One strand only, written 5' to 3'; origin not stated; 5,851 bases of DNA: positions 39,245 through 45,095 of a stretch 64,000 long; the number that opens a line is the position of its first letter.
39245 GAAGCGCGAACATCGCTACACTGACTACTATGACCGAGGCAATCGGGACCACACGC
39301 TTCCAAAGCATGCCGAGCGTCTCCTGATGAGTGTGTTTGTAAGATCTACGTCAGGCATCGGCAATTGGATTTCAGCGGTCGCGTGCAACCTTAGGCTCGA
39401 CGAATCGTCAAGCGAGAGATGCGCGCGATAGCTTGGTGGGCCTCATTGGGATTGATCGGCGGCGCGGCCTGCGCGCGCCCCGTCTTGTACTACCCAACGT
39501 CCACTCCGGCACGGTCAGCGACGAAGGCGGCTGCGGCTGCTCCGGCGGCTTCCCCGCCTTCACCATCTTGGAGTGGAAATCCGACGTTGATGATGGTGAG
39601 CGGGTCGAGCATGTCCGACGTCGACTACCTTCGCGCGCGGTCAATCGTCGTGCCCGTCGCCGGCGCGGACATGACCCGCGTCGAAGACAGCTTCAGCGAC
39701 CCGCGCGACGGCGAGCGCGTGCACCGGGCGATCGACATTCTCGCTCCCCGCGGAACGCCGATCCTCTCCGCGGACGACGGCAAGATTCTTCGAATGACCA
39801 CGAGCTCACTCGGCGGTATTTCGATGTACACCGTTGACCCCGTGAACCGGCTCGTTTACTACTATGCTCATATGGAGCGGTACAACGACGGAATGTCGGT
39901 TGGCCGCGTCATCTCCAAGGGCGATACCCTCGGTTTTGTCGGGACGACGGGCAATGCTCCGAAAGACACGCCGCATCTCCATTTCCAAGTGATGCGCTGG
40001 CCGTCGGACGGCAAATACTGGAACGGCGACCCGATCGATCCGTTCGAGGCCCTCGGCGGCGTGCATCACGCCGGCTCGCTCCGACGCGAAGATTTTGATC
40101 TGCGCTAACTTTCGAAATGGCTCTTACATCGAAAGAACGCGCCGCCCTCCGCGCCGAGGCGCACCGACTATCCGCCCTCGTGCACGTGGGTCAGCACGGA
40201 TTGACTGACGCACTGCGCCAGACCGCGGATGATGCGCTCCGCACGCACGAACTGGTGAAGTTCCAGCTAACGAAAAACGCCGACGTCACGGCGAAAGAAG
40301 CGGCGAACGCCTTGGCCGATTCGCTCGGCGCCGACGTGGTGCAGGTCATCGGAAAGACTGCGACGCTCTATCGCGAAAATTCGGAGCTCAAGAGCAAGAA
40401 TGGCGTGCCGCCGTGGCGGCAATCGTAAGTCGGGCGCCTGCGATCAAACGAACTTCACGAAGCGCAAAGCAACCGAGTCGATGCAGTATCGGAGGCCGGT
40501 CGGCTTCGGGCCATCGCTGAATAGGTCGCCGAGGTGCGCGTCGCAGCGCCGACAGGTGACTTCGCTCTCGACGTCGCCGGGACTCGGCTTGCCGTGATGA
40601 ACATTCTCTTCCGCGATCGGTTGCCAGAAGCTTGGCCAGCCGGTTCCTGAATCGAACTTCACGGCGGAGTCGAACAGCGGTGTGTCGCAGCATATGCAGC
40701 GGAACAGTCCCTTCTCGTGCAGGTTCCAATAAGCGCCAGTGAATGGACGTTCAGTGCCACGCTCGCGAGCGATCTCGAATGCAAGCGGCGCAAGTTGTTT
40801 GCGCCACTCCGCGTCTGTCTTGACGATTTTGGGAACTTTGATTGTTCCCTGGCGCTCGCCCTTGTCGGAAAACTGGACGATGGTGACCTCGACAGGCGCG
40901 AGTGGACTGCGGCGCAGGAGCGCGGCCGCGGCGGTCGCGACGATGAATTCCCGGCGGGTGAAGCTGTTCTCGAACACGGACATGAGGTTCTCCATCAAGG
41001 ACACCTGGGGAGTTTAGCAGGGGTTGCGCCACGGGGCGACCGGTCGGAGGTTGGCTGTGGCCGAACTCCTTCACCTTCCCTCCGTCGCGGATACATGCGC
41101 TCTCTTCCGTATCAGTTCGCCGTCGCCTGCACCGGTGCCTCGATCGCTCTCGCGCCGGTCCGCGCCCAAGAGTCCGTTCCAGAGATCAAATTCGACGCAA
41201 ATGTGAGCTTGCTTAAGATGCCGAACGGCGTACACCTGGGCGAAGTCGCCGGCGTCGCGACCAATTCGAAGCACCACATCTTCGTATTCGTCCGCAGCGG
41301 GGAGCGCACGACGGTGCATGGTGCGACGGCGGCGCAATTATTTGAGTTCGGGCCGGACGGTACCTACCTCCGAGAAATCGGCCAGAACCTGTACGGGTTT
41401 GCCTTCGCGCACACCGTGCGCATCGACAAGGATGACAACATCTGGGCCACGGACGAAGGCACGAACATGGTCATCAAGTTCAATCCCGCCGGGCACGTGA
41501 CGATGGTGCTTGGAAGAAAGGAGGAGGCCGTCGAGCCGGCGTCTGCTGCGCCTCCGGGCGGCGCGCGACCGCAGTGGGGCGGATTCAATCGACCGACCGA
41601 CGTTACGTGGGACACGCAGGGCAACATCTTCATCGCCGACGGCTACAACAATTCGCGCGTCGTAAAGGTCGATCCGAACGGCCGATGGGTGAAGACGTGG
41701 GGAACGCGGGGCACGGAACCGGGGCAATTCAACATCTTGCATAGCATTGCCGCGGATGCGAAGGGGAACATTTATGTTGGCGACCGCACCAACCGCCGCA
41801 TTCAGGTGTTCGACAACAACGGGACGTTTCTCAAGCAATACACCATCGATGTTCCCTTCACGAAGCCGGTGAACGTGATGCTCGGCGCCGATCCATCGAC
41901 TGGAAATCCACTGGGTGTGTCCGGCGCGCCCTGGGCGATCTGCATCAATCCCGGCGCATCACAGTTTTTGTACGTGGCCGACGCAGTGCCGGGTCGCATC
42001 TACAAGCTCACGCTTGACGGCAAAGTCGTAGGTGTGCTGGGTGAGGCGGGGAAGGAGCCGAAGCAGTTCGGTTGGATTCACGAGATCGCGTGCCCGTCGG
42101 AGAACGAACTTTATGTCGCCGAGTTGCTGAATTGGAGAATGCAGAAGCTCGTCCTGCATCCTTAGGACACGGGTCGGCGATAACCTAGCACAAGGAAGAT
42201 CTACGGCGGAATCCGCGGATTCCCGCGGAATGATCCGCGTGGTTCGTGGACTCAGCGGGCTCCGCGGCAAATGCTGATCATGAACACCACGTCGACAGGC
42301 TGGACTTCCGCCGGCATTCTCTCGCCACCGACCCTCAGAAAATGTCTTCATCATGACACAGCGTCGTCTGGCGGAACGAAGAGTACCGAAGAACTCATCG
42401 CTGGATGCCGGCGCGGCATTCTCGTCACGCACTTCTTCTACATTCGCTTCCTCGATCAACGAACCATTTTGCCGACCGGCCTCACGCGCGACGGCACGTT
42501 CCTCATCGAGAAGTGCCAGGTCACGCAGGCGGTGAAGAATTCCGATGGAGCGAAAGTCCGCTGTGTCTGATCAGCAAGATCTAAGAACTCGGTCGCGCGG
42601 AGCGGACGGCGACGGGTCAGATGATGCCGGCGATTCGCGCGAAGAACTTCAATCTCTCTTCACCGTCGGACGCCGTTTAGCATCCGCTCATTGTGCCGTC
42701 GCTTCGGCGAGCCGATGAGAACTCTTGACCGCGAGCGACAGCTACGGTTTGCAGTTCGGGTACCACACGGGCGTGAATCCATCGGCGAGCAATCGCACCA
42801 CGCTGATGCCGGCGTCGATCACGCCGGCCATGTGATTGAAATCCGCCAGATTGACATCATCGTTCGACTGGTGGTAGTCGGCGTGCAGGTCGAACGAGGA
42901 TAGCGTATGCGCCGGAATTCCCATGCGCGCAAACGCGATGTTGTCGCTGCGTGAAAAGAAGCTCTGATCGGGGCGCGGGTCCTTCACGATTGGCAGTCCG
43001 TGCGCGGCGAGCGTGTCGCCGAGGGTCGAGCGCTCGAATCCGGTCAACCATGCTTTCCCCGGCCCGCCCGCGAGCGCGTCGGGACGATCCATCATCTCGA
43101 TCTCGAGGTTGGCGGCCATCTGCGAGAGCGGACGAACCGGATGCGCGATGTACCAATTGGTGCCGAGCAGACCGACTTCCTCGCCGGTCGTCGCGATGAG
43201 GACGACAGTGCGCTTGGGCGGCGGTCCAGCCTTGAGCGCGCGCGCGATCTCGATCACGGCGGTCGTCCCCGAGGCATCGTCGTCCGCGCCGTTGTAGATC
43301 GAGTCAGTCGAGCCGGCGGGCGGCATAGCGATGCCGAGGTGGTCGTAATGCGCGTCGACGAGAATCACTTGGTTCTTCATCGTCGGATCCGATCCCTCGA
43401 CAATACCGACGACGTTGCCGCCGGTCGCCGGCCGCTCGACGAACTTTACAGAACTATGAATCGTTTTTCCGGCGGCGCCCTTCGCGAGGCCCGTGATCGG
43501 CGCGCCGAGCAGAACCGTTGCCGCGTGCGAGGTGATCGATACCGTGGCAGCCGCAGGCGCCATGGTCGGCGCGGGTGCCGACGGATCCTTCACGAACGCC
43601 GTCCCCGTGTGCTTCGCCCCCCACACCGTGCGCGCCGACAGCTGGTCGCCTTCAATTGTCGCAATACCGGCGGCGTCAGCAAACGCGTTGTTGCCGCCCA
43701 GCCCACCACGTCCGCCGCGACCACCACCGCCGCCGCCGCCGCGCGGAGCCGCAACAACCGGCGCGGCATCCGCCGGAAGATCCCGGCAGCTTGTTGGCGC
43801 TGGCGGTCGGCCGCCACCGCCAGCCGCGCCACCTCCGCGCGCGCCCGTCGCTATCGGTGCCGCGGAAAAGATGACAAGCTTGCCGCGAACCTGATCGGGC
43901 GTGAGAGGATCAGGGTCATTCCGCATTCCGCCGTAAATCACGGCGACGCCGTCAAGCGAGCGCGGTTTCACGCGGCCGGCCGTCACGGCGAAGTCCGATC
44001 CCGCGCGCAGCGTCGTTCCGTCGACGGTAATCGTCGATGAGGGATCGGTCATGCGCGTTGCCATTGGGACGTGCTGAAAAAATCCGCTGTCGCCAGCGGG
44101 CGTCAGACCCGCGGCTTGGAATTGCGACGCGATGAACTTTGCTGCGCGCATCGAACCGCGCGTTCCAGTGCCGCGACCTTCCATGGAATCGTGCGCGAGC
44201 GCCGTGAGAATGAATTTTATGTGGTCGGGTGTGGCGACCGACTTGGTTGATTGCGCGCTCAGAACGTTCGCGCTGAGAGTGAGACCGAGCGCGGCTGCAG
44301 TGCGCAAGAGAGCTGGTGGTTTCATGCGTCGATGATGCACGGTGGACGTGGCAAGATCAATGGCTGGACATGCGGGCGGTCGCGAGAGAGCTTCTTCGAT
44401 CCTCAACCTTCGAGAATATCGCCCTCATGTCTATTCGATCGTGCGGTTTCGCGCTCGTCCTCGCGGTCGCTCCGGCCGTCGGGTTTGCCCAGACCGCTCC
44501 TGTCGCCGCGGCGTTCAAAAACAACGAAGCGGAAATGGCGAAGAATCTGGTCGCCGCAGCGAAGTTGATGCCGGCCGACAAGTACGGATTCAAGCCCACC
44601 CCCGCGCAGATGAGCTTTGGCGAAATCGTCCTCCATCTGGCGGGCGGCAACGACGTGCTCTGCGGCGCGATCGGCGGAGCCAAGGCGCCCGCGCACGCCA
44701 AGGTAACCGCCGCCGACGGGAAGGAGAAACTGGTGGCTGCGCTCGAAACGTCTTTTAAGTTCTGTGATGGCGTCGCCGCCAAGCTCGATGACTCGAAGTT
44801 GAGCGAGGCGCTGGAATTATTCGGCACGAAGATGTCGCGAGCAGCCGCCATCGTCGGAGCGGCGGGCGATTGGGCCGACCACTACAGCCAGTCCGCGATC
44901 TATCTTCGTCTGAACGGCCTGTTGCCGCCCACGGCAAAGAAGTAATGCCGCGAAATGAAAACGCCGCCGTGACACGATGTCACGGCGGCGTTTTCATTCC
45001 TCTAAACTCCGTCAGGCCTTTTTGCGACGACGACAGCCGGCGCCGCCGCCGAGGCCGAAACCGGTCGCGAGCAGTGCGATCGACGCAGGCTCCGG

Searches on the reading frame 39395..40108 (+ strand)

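Call 56: search_protein_families(library=pfam, proteins=[window:39395-40108:+], max_evalue=0.00001)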
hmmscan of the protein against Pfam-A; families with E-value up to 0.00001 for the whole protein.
window:39395-40108:+ (237 aa): 1 family
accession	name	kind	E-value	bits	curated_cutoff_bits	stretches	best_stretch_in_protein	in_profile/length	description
PF01551.29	Peptidase_M23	-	1.8e-17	63.8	28.7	1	109-216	2-96/96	Peptidase family M23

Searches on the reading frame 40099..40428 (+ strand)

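Call 56: search_protein_families(library=pfam, proteins=[window:40099-40428:+], max_evalue=0.00001)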
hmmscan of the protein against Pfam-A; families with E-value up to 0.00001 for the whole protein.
window:40099-40428:+ (109 aa): 1 family
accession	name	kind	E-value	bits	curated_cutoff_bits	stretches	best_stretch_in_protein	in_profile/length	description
PF01985.26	CRS1_YhbY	-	6.4e-26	90.9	27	1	9-92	1-84/84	CRS1 / YhbY (CRM) domain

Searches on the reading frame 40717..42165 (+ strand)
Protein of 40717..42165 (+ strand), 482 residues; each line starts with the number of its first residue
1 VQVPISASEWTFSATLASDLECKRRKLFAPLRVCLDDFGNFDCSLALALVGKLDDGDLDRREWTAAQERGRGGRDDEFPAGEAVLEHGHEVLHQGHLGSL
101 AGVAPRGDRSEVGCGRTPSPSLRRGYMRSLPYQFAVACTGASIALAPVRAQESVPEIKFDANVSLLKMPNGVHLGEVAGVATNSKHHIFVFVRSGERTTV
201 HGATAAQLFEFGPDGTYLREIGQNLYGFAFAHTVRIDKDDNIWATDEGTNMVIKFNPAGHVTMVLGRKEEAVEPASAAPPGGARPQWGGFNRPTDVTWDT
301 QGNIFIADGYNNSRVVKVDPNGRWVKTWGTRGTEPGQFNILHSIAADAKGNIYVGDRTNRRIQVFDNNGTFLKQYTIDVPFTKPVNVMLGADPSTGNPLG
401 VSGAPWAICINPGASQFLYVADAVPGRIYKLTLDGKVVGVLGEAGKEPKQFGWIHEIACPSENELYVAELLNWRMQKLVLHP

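Call 12: search_protein_families(library=pfam, proteins=[window:40717-42165:+])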
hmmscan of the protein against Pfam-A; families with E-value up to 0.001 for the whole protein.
window:40717-42165:+ (482 aa): 5 families
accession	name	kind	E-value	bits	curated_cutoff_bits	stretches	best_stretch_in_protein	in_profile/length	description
PF01436.27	NHL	-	8.3e-17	60.7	20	2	290-317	1-27/28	NHL repeat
PF08450.18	SGL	-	2.9e-06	27.5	26.3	0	343-390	188-233/246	SMP-30/Gluconolactonase/LRE-like region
PF17170.10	DUF5128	-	5e-06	26.4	22.9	1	300-381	52-134/321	6-bladed beta-propeller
PF13449.12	Phytase-like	-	0.00036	21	27.6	0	235-270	74-109/284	Esterase-like activity of phytase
PF22701.2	Mala_s_1-like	-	0.00099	19.4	27.5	0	292-369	89-160/195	Mal s 1 allergenic protein-like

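Call 74: find_homologous_proteins(query=window:40717-42165:+, max_evalue=1e-60)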
Query window:40717-42165:+ (482 aa): 7970 proteins with E <= 1e-60 among 8000 candidates; the best 120 are listed.
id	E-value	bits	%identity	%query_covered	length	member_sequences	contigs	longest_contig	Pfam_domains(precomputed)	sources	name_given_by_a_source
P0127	2.3e-244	830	100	74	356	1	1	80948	PF17170.11,PF01436.28,PF08450.19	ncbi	ncbi:MAG: peptidyl-alpha-hydroxyglycine alpha-amidating lyase family protein [Gemmatimonadaceae bact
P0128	1.6e-207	708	86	74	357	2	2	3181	PF17170.11,PF01436.28,PF08450.19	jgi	jgi:DNA-binding beta-propeller fold protein YncE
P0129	1.0e-193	663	82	71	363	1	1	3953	PF01436.28,PF08450.19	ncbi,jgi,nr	ncbi:MAG TPA: peptidyl-alpha-hydroxyglycine alpha-amidating lyase family protein [Gemmatimonadaceae 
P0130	1.6e-192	659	83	70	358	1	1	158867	PF17170.11,PF13449.13,PF01436.28,PF08450.19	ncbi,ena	-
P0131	3.7e-191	654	84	69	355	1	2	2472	PF17170.11,PF01436.28,PF08450.19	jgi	jgi:DNA-binding beta-propeller fold protein YncE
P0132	1.5e-188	646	79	73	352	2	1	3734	PF01436.28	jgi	jgi:sugar lactone lactonase YvrE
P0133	8.3e-188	643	79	69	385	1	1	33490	PF17170.11,PF13449.13,PF01436.28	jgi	jgi:DNA-binding beta-propeller fold protein YncE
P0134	2.2e-187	642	79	71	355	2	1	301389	PF17170.11,PF01436.28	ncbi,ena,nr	ncbi:MAG TPA: peptidyl-alpha-hydroxyglycine alpha-amidating lyase family protein [Gemmatimonadaceae 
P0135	1.0e-186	640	80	70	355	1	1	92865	PF17170.11,PF01436.28,PF08450.19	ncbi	ncbi:MAG: peptidyl-alpha-hydroxyglycine alpha-amidating lyase family protein [bacterium]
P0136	1.0e-186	640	82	69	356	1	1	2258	PF07494.18,PF17170.11,PF01436.28,PF08450.19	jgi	jgi:DNA-binding beta-propeller fold protein YncE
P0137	2.1e-185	636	78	72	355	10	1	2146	PF13449.13,PF01436.28,PF08450.19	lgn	-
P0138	9.9e-185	633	77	73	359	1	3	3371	PF01436.28,PF08450.19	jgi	jgi:DNA-binding beta-propeller fold protein YncE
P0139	1.1e-184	633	81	68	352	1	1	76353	PF17170.11,PF01436.28,PF08450.19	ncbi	-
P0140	2.1e-184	632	78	72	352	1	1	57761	PF17170.11,PF01436.28,PF08450.19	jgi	jgi:hypothetical protein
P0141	2.2e-184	632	81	68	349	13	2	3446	PF17170.11,PF01436.28,PF08450.19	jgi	jgi:DNA-binding beta-propeller fold protein YncE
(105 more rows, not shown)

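Call 75: find_encoding_contigs(protein=P0128, flank=3000, max_places=4)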
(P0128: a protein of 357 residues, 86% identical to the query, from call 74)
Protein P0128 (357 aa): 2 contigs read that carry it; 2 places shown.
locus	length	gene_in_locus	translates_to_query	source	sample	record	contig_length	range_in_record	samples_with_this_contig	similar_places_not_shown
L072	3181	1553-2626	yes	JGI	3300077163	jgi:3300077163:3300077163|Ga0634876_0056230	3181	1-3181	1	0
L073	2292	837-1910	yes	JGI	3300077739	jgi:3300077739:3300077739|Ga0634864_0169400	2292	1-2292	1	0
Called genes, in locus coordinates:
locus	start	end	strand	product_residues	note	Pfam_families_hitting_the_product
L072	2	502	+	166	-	?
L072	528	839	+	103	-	PF01985:CRS1_YhbY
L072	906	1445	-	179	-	PF01641:SelR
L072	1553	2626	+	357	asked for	PF08450:SGL (faint), PF17170:DUF5128 (faint), PF01436:NHL (weak)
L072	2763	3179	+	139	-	?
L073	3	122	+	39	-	?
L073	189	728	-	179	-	PF01641:SelR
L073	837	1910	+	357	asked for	PF08450:SGL (faint), PF17170:DUF5128 (faint), PF01436:NHL (weak)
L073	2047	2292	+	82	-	?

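Call 76: find_encoding_contigs(protein=P0130, flank=4000, max_places=2)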
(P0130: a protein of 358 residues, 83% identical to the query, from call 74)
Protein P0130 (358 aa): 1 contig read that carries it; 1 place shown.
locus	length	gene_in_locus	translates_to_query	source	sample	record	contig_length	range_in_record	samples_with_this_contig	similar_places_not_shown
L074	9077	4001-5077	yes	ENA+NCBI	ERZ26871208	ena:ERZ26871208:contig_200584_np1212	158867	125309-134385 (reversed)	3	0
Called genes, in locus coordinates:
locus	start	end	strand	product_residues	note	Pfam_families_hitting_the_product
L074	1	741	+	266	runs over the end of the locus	PF07589:PEP_exosort_dom (weak)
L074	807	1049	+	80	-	PF01985:CRS1_YhbY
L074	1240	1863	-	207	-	PF01641:SelR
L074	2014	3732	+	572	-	PF20245:DUF6600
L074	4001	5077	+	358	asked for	PF17170:DUF5128 (faint), PF08450:SGL (faint), PF13449:Phytase-like (faint), PF01436:NHL (weak)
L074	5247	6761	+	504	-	PF01523:PmbA_TldD_1st, PF19290:PmbA_TldD_2nd (weak), PF19289:PmbA_TldD_3rd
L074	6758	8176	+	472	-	-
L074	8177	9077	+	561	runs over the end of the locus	PF04389:Peptidase_M28, PF01546:Peptidase_M20 (weak)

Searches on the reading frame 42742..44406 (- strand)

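Call 12: search_protein_families(library=pfam, proteins=[window:42742-44406:-])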
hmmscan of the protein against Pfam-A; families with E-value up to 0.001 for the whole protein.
window:42742-44406:- (554 aa): 2 families
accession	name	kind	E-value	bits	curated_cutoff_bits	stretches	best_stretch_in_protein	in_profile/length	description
PF04389.22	Peptidase_M28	-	1.8e-35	122.8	21.3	1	331-524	1-180/193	Peptidase family M28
PF01546.33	Peptidase_M20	-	1.5e-05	25.5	24.6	1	373-425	32-82/206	Peptidase family M20/M25/M40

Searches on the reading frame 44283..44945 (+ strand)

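Call 56: search_protein_families(library=pfam, proteins=[window:44283-44945:+], max_evalue=0.00001)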
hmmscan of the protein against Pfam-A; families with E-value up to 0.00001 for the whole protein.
window:44283-44945:+ (220 aa): 1 family
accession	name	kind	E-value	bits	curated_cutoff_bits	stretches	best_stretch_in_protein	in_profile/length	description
PF12867.12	DinB_2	-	3.7e-08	34.3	24.8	1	86-203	6-127/128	DinB superfamily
